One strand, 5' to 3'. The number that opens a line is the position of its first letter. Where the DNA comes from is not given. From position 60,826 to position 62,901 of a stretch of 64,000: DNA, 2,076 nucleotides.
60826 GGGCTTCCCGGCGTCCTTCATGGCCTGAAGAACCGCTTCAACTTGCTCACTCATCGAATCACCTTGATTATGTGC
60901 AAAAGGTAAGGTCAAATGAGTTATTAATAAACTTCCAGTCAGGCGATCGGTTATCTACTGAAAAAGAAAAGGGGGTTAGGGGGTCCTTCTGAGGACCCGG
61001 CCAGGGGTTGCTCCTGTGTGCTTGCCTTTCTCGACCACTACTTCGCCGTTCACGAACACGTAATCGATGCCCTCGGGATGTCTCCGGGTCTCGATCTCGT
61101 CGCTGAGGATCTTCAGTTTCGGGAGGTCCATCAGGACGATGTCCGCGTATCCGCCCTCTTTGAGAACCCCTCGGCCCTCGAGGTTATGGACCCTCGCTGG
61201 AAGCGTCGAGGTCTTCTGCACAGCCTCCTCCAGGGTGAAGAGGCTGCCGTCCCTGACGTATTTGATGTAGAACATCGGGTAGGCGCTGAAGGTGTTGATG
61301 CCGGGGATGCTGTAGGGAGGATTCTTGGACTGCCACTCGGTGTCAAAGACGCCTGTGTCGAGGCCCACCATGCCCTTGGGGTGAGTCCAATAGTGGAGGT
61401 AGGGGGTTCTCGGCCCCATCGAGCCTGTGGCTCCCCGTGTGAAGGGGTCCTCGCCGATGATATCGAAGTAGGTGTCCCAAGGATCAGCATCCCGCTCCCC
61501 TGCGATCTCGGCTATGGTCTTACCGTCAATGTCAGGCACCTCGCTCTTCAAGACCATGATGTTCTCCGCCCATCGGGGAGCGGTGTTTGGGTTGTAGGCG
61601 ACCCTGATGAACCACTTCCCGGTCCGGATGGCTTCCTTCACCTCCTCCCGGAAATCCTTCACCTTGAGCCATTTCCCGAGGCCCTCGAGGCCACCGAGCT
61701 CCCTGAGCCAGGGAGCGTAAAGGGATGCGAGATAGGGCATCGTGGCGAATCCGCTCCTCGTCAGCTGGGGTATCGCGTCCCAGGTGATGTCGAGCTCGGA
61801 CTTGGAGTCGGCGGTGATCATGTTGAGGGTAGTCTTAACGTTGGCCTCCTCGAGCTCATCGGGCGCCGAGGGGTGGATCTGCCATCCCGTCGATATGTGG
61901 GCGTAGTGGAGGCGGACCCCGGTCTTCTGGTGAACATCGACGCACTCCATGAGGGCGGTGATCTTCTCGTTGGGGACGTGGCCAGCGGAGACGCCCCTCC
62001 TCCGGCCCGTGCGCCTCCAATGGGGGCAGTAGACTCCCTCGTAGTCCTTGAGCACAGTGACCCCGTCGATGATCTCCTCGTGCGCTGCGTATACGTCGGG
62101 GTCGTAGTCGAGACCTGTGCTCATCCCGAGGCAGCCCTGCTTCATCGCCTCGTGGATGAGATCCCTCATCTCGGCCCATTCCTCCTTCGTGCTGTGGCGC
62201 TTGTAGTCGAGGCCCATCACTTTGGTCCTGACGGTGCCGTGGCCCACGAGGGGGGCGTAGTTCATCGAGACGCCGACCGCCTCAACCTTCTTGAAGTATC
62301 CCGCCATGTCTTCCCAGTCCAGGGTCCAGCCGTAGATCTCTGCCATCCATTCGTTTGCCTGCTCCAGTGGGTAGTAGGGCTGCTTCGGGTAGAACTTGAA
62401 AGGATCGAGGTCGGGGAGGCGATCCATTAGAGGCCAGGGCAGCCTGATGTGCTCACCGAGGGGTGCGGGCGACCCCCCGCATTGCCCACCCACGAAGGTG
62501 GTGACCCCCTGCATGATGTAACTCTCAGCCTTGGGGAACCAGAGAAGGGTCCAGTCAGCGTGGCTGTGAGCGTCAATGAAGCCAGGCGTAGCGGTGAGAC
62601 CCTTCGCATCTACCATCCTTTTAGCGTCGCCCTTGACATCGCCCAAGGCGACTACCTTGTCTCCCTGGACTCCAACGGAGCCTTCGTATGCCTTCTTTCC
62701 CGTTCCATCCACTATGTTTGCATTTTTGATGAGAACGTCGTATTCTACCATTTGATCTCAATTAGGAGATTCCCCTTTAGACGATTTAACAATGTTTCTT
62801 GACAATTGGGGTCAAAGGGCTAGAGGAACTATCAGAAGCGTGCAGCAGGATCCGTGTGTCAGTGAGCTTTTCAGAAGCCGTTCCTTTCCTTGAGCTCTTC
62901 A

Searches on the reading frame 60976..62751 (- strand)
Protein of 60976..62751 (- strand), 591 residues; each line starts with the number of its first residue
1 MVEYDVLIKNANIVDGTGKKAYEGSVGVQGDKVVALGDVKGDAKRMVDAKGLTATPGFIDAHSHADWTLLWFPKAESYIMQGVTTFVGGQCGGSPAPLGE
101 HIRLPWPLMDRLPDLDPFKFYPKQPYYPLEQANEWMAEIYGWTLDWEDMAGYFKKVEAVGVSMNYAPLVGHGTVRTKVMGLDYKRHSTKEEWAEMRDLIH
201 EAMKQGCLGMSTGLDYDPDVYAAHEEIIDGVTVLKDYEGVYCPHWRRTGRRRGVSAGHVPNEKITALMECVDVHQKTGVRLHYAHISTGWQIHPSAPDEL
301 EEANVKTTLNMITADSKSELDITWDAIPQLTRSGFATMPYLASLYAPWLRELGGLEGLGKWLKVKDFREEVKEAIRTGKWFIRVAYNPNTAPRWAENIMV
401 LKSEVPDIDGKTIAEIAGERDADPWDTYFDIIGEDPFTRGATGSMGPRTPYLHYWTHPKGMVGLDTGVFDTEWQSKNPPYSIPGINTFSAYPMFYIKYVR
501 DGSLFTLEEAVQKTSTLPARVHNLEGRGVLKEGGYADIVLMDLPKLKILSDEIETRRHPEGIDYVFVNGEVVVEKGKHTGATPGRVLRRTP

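Call 11: search_protein_families(library=ncbifam, proteins=[window:60976-62751:-])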
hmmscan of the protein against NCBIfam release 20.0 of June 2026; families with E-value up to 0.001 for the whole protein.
window:60976-62751:- (591 aa): 49 families (the best 25 are shown)
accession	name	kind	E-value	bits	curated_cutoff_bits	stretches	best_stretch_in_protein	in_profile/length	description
NF006560.0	PRK09061.1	subfamily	3.7e-37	127.8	340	3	489-590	407-514/517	amidohydrolase family protein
NF009941.0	PRK13404.1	subfamily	9.9e-16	57.4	647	1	2-67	2-65/478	dihydropyrimidinase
NF006559.0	PRK09060.1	equivalog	1.2e-14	53.5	482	2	3-64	4-64/444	dihydroorotase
NF002668.0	PRK02382.1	equivalog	1.3e-13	50.5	452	1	476-549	309-378/436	dihydroorotase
NF004839.0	PRK06189.1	equivalog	3.7e-13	48.9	631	1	3-66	2-64/451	allantoinase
NF006689.0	PRK09237.1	equivalog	4.2e-13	48.6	371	1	3-89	2-92/383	amidohydrolase/deacetylase family metallohydrolase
TIGR02033.1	D-hydantoinase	equivalog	5e-13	48.8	393.25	1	6-70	1-65/454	dihydropyrimidinase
NF006688.0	PRK09236.1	equivalog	5.5e-13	48.5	535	1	503-585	346-438/444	dihydroorotase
TIGR00857.1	pyrC_multi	subfamily_domain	5.6e-13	48.7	279.05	2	476-552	303-378/412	dihydroorotase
TIGR01178.1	ade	equivalog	9.5e-12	44.1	472.5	1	5-86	1-81/552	adenine deaminase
NF009060.0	PRK12394.1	equivalog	2.7e-11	42.9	442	1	3-90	2-92/381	metallo-dependent hydrolase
NF006837.0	PRK09357.1-2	equivalog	4.3e-11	42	575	1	476-548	319-387/428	dihydroorotase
TIGR03121.1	one_C_dehyd_A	equivalog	5.6e-11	41.4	392.75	1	506-585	431-510/556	formylmethanofuran dehydrogenase subunit A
NF004995.0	PRK06380.1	subfamily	1.1e-10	41.1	567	1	6-66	3-64/418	metal-dependent hydrolase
TIGR03178.1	allantoinase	equivalog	1.7e-10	40.3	357.85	1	5-65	1-60/441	allantoinase AllB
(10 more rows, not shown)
